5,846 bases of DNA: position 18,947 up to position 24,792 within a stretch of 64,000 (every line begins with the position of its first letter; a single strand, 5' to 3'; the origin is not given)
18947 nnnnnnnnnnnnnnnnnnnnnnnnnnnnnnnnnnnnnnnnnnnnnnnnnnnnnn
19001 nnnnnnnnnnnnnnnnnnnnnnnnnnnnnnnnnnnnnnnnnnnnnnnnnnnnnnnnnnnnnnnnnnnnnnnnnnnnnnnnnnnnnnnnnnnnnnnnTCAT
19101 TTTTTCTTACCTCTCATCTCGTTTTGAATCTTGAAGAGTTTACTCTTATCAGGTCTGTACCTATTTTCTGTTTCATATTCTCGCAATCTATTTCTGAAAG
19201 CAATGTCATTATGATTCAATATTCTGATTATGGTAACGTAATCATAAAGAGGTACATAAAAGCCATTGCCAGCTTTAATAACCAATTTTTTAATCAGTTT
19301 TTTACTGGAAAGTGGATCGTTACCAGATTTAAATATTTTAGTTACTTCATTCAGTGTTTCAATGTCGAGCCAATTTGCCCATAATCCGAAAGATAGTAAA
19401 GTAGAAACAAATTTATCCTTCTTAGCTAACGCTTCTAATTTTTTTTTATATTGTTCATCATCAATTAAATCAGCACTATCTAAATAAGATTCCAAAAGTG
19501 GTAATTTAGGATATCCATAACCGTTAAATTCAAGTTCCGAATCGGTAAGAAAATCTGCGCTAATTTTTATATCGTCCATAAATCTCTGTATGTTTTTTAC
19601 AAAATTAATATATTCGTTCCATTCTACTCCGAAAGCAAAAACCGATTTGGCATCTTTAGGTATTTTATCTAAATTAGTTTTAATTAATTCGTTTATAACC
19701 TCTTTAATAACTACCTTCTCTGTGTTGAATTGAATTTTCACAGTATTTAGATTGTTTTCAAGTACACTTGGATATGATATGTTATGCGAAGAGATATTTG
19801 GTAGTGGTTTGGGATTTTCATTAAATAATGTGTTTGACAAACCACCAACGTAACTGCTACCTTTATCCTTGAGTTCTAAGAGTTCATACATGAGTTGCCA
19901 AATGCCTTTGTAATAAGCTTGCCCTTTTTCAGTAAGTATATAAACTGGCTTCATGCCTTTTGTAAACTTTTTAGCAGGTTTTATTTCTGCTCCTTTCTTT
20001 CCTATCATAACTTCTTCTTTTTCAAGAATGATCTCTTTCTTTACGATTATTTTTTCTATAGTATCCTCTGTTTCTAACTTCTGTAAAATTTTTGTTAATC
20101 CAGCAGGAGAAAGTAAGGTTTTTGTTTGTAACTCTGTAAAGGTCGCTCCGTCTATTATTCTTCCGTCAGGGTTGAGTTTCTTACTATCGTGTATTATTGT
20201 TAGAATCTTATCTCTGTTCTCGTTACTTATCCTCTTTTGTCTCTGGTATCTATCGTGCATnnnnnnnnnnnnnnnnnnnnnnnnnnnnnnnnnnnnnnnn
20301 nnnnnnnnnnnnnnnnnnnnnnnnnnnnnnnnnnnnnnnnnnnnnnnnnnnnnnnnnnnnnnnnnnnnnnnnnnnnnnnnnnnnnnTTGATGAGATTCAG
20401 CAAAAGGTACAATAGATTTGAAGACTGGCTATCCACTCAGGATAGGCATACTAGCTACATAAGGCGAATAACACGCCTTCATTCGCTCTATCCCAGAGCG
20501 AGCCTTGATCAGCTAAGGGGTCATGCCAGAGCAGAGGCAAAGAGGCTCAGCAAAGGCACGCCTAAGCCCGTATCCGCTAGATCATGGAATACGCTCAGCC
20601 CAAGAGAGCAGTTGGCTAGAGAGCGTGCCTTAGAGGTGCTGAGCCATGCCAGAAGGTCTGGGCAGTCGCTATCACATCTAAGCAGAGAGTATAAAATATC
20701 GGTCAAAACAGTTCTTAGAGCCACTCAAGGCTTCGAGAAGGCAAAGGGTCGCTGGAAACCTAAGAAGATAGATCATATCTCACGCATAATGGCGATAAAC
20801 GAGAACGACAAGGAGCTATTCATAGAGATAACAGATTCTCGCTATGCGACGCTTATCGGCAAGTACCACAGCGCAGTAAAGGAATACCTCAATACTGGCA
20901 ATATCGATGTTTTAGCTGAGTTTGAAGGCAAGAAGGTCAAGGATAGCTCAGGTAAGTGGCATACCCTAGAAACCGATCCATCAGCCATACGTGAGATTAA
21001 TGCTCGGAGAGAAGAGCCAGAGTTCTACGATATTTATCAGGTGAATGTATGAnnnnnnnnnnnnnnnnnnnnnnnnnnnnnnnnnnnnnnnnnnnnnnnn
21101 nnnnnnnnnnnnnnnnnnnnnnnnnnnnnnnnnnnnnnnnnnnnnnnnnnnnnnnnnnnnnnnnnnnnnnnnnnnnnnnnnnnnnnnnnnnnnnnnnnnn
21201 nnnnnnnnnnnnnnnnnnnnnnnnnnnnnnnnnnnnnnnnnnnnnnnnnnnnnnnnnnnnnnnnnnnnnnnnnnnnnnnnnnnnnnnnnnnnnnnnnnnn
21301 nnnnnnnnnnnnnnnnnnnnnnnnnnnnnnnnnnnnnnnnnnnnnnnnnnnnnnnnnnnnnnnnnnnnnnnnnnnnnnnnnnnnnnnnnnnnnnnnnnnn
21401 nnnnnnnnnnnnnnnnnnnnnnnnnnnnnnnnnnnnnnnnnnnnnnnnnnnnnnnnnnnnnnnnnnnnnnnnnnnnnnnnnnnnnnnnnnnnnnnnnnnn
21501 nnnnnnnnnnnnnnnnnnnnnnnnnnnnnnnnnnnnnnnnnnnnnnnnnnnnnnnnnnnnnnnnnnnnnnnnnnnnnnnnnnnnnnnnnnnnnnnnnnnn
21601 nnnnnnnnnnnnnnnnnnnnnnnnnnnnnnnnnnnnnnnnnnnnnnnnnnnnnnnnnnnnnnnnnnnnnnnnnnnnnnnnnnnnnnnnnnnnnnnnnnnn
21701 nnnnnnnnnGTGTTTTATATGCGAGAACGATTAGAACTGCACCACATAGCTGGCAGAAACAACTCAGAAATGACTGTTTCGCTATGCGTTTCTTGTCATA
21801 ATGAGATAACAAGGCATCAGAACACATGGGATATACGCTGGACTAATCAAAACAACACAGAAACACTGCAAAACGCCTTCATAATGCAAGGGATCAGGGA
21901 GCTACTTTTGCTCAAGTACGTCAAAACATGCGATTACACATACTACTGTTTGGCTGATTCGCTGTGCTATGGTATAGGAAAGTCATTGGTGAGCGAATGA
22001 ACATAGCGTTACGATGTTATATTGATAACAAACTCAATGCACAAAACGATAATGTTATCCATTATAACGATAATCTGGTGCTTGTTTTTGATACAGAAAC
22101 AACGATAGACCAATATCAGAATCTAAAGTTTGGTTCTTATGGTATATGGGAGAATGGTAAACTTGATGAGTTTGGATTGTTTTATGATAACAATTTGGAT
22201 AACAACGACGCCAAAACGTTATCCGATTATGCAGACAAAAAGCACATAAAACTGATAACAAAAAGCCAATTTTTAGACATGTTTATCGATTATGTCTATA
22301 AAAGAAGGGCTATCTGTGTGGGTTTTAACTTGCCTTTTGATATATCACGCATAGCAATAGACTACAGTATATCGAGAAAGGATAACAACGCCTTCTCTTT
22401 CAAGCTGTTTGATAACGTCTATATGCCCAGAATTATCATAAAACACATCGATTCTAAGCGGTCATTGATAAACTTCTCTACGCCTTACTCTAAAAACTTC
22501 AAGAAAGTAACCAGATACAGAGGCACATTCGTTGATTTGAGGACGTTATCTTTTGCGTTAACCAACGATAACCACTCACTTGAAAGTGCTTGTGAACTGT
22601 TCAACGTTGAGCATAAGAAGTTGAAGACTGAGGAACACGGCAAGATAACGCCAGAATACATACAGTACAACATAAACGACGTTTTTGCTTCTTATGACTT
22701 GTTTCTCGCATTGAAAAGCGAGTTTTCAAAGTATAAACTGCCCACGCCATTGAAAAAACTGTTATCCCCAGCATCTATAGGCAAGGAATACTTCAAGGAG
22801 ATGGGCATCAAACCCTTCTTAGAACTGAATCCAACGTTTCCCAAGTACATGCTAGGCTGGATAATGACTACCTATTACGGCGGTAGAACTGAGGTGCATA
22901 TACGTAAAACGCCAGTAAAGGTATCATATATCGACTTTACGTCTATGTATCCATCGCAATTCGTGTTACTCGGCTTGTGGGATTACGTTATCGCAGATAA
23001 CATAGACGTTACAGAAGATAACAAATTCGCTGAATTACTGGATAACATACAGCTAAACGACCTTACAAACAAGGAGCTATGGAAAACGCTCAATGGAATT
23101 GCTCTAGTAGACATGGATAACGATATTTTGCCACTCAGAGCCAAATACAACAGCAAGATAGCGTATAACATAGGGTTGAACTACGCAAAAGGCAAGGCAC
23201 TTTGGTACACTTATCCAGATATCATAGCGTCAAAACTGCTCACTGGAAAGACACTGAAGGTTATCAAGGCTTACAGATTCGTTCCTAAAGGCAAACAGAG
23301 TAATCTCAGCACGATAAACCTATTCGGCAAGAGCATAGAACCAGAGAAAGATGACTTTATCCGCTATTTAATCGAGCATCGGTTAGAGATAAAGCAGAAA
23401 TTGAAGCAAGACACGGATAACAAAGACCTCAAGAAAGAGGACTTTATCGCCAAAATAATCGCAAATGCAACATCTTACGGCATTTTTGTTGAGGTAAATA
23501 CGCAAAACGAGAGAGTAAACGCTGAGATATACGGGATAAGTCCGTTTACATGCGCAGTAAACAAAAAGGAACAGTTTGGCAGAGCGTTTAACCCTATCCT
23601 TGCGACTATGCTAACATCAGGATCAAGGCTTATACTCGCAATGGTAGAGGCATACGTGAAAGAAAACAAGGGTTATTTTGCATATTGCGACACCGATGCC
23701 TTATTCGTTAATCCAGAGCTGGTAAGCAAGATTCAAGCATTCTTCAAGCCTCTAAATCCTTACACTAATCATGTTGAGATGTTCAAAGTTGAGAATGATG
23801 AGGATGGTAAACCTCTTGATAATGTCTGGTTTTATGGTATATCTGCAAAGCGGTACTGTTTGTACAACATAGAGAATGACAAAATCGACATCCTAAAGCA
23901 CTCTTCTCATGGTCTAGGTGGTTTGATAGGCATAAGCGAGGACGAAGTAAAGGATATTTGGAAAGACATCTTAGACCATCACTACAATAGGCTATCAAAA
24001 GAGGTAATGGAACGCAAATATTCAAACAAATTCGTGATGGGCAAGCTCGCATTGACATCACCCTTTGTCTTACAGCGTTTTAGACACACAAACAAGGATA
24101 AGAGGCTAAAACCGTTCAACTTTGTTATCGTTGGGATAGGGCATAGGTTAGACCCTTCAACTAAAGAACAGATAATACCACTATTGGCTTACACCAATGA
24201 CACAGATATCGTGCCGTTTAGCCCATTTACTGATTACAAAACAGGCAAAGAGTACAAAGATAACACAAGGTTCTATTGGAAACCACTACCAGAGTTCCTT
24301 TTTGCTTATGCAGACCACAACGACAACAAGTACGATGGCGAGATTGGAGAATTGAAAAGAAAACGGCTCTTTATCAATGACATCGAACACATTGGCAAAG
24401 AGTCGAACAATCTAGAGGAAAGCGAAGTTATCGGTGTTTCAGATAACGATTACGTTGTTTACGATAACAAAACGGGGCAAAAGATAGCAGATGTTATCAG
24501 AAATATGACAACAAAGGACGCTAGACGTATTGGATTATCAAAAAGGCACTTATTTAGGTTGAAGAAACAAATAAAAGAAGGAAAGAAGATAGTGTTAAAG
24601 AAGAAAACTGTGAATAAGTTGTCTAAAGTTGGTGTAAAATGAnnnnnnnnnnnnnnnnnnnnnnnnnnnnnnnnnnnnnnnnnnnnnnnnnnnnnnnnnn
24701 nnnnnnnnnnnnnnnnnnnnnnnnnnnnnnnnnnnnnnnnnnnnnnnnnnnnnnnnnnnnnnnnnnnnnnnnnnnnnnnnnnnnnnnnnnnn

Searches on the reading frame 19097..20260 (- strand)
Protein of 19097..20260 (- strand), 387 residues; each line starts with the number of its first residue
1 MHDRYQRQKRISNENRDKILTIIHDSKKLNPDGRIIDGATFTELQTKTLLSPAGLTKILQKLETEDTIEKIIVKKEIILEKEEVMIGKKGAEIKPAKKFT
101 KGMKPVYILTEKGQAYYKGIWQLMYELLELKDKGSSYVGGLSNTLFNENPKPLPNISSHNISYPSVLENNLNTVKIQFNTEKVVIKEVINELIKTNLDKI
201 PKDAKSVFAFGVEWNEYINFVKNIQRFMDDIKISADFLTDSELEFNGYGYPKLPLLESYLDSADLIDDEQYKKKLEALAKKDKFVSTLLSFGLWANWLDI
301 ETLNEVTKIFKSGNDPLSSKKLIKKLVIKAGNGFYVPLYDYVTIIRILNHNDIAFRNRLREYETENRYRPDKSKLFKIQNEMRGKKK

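Call 10: search_protein_families(library=pfam, proteins=[window:19097-20260:-], max_evalue=0.01)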
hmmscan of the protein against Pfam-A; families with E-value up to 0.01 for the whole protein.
window:19097-20260:- (387 aa): 1 family
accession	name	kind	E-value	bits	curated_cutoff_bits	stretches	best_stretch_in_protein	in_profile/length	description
PF01531.22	Glyco_transf_11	-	0.0022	17.7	23.9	0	146-229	57-138/298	Glycosyl transferase family 11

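Call 73: search_protein_families(library=ncbifam, proteins=[window:19097-20260:-], max_evalue=1)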
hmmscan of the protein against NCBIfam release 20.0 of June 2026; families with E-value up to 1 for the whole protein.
window:19097-20260:- (387 aa): 2 families
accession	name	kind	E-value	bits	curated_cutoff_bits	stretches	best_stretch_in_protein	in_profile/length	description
NF011810.0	PRK15280.1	subfamily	0.033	14.2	205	1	148-192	169-213/240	type III secretion system guanine nucleotide exchange factor SopE2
NF053610.1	Sso10a_fam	subfamily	0.29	11.2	60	0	37-92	16-62/64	Sso10a family chromatin protein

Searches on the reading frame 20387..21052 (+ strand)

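Call 10: search_protein_families(library=pfam, proteins=[window:20387-21052:+], max_evalue=0.01)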
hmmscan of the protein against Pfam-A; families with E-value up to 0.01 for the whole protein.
window:20387-21052:+ (221 aa): 1 family
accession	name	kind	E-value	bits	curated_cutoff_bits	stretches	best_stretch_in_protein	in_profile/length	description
PF13518.12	HTH_28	-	0.0097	16.4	25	0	82-118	3-38/52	Helix-turn-helix domain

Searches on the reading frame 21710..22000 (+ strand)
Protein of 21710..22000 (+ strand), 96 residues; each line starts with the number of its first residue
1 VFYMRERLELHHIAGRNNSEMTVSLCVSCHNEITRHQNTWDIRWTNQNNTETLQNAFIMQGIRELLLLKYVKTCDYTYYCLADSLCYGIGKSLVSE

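Call 10: search_protein_families(library=pfam, proteins=[window:21710-22000:+], max_evalue=0.01)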
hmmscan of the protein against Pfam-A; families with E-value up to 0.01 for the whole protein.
window:21710-22000:+ (96 aa): 0 families

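Call 73: search_protein_families(library=ncbifam, proteins=[window:21710-22000:+], max_evalue=1)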
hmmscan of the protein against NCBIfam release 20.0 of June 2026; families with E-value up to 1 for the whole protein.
window:21710-22000:+ (96 aa): 0 families

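Call 74: search_protein_families(library=pfam, proteins=[window:21710-22000:+], max_evalue=10)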
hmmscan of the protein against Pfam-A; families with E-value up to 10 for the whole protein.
window:21710-22000:+ (96 aa): 2 families
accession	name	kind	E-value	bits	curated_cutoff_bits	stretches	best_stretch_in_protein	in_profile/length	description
PF04809.18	HupH_C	-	0.021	15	23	1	9-56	41-88/118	HupH hydrogenase expression protein, C-terminal conserved region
PF11747.13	RebB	-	0.12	13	24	1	45-67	41-63/68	Killing trait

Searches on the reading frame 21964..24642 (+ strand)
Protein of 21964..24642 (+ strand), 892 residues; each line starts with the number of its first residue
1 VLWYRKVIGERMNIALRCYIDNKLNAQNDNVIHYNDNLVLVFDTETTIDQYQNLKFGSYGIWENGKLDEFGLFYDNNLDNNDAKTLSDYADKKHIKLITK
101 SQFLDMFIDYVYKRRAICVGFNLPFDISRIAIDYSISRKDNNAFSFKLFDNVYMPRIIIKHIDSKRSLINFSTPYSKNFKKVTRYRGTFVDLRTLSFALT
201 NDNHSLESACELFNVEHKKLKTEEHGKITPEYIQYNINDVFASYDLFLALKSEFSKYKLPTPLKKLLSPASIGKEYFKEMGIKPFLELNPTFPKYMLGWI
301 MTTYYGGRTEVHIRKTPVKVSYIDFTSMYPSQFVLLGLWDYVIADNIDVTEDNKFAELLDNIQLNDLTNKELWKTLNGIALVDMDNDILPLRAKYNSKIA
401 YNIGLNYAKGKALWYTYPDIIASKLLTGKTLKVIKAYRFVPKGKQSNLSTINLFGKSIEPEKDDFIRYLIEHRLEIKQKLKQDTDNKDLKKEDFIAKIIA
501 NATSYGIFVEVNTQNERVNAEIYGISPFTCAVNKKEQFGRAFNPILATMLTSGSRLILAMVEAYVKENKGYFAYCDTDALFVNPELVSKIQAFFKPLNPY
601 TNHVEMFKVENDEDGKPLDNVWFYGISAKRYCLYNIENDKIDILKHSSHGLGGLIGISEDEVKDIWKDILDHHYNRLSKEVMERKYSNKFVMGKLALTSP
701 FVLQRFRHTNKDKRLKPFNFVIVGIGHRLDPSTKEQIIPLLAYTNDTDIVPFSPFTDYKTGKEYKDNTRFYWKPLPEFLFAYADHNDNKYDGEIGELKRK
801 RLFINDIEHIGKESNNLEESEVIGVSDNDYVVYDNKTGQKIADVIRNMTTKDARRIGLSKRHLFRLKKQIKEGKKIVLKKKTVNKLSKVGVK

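Call 10: search_protein_families(library=pfam, proteins=[window:21964-24642:+], max_evalue=0.01)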
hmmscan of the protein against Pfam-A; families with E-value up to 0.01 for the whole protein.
window:21964-24642:+ (892 aa): 0 families

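Call 60: search_solved_structures(query=window:21964-24642:+, max_evalue=0.01)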
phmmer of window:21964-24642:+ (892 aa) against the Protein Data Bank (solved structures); distinct sequences matched with E-value up to 0.01: 0.

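Call 73: search_protein_families(library=ncbifam, proteins=[window:21964-24642:+], max_evalue=1)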
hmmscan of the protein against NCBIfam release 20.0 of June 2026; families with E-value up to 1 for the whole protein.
window:21964-24642:+ (892 aa): 0 families

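Call 74: search_protein_families(library=pfam, proteins=[window:21964-24642:+], max_evalue=10)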
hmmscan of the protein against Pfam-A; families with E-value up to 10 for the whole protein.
window:21964-24642:+ (892 aa): 0 families
